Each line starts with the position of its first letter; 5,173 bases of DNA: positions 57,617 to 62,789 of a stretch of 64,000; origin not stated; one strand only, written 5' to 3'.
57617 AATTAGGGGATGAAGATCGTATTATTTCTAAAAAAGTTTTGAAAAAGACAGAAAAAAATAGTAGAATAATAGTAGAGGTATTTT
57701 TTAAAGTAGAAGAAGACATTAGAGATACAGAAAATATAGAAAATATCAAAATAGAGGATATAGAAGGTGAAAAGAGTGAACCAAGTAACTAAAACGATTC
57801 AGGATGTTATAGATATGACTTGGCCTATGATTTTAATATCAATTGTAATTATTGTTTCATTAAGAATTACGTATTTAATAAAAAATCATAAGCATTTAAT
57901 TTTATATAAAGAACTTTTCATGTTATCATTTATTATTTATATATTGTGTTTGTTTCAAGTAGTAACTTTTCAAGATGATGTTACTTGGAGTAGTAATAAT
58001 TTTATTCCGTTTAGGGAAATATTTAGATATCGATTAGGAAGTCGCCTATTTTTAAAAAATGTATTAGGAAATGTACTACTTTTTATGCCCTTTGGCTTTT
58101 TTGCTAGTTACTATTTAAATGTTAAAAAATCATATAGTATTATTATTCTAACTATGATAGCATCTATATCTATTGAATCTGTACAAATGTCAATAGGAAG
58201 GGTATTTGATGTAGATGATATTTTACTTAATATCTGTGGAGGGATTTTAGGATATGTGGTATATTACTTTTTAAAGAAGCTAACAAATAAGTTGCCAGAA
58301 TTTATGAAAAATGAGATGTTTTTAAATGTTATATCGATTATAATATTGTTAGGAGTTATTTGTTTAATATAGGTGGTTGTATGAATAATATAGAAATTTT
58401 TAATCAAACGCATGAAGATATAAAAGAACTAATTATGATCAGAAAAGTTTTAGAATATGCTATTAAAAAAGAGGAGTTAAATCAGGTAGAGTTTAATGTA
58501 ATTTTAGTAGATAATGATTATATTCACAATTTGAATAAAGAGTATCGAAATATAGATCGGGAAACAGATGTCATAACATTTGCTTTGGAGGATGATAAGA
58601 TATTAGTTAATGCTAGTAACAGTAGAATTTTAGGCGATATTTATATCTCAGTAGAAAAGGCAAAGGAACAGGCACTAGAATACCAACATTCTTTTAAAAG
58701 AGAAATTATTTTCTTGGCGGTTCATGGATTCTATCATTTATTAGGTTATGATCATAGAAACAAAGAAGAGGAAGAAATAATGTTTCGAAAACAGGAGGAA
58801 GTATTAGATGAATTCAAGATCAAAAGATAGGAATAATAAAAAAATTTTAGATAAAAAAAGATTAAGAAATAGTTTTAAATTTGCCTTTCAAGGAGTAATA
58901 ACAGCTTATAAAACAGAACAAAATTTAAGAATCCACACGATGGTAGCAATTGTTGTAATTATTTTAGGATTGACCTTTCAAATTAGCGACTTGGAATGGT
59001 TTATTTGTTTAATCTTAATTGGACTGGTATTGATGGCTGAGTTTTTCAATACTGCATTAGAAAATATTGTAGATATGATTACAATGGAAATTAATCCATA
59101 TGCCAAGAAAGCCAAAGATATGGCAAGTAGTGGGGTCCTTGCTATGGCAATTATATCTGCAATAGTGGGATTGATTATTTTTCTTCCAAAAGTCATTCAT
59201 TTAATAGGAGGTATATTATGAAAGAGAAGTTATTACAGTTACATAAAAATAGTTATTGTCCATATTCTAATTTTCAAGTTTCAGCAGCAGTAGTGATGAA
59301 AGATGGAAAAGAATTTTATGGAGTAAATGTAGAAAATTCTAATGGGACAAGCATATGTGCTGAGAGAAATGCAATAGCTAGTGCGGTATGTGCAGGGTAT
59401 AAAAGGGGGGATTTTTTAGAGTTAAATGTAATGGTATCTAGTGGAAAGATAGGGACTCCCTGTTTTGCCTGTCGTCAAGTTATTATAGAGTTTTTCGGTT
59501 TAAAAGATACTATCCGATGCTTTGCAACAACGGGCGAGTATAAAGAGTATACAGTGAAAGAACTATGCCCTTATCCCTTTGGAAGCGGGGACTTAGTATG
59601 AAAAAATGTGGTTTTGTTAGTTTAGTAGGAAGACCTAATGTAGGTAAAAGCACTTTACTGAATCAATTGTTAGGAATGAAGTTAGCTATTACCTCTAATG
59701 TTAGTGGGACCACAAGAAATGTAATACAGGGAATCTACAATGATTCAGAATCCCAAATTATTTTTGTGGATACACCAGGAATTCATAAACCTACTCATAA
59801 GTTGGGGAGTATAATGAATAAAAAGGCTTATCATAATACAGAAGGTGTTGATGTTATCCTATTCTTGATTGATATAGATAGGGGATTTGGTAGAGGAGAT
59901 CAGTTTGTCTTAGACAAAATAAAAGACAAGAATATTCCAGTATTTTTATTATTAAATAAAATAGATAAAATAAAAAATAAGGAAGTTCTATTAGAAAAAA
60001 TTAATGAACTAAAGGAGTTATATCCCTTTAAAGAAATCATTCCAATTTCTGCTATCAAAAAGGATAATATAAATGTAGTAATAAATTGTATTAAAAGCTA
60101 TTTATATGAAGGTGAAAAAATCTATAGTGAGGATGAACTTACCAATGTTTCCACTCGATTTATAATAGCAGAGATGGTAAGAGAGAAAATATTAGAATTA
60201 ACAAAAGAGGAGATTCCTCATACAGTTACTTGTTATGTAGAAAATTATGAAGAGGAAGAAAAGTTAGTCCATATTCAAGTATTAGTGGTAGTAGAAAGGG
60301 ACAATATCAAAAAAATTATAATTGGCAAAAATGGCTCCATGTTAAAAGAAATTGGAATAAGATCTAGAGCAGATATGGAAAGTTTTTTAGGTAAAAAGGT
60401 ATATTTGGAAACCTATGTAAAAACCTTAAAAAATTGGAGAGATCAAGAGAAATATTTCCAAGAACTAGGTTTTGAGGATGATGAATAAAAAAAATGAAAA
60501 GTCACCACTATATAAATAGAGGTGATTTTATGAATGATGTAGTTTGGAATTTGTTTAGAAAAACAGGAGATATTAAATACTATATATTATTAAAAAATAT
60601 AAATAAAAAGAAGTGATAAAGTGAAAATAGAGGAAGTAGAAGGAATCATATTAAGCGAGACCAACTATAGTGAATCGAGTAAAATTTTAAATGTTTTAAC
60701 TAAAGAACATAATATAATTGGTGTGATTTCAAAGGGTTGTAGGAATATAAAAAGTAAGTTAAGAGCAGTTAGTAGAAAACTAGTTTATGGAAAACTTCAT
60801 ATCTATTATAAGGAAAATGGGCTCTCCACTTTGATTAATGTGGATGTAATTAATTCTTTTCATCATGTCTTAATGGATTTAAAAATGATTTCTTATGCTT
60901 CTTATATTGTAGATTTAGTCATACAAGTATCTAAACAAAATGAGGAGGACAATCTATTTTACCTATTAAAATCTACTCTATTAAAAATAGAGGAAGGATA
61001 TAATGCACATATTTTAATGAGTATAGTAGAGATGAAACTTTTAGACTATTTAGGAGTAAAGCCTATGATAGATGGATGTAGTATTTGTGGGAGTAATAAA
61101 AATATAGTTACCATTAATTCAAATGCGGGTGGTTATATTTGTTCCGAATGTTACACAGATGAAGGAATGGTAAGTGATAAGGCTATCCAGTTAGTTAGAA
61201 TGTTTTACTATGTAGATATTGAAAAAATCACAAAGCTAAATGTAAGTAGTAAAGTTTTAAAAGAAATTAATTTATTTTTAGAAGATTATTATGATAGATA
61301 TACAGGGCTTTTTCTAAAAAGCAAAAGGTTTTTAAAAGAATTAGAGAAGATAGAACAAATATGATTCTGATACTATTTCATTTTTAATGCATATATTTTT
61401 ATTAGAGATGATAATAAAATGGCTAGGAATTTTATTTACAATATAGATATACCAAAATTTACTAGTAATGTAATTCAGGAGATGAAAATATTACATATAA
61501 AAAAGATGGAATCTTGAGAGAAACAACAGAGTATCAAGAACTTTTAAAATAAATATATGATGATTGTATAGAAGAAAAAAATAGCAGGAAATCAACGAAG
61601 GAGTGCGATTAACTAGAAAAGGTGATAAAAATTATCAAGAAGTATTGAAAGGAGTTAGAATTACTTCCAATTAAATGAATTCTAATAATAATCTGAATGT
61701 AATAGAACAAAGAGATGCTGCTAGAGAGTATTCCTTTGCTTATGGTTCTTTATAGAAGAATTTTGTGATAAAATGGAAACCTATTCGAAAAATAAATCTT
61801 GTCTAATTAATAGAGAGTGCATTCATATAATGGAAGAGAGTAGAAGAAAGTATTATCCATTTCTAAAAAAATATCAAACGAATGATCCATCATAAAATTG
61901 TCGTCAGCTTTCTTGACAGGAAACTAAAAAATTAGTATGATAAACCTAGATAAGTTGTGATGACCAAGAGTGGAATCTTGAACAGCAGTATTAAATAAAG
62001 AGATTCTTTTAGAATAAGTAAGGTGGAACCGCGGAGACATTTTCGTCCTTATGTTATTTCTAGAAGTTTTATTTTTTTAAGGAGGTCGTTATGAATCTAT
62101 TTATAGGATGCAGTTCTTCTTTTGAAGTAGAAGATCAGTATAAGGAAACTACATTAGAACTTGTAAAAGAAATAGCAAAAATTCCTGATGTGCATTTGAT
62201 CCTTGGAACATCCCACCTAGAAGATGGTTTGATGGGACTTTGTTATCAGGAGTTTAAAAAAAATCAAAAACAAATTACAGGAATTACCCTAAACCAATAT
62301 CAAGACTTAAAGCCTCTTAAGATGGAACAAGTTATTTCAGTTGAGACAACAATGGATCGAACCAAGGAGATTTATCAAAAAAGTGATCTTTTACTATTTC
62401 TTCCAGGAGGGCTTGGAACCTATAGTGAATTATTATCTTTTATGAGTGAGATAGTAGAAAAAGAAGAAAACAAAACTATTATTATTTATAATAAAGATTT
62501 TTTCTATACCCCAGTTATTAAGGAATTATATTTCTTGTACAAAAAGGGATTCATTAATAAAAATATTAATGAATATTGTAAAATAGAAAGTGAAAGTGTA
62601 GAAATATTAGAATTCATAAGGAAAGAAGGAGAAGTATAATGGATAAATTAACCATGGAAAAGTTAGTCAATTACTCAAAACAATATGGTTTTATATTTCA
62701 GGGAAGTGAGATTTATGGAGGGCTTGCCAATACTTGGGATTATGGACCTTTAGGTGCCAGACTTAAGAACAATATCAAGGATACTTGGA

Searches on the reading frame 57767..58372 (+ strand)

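Call 70: search_protein_families(library=pfam, proteins=[window:57767-58372:+], max_evalue=0.05)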
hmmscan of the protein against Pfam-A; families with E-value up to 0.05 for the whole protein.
window:57767-58372:+ (201 aa): 1 family
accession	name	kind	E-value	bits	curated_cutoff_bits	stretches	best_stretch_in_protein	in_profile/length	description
PF04892.17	VanZ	-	4.1e-25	89.3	30.1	1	55-169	1-125/126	VanZ like family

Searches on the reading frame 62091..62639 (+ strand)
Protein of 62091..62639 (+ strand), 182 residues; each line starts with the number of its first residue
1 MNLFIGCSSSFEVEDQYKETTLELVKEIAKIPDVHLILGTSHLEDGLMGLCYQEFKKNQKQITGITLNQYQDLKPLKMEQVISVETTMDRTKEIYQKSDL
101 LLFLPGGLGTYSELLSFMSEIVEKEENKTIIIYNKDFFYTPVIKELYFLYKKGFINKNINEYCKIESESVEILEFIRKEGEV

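Call 70: search_protein_families(library=pfam, proteins=[window:62091-62639:+], max_evalue=0.05)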
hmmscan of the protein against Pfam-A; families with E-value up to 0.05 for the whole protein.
window:62091-62639:+ (182 aa): 4 families
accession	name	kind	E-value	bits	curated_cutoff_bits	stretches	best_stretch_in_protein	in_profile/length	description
PF03641.19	Lysine_decarbox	-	5.7e-15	56.1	27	1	48-174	1-129/131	Possible lysine decarboxylase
PF18306.6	LDcluster4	-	9.7e-06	25.7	26.3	1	5-119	7-115/151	SLOG cluster4 family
PF14947.12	HTH_45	-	0.00075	19.9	25.5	1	120-163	14-57/77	Winged helix-turn-helix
PF13048.12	DUF3908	-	0.0052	17.4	22.9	1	109-168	21-79/134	Protein of unknown function (DUF3908)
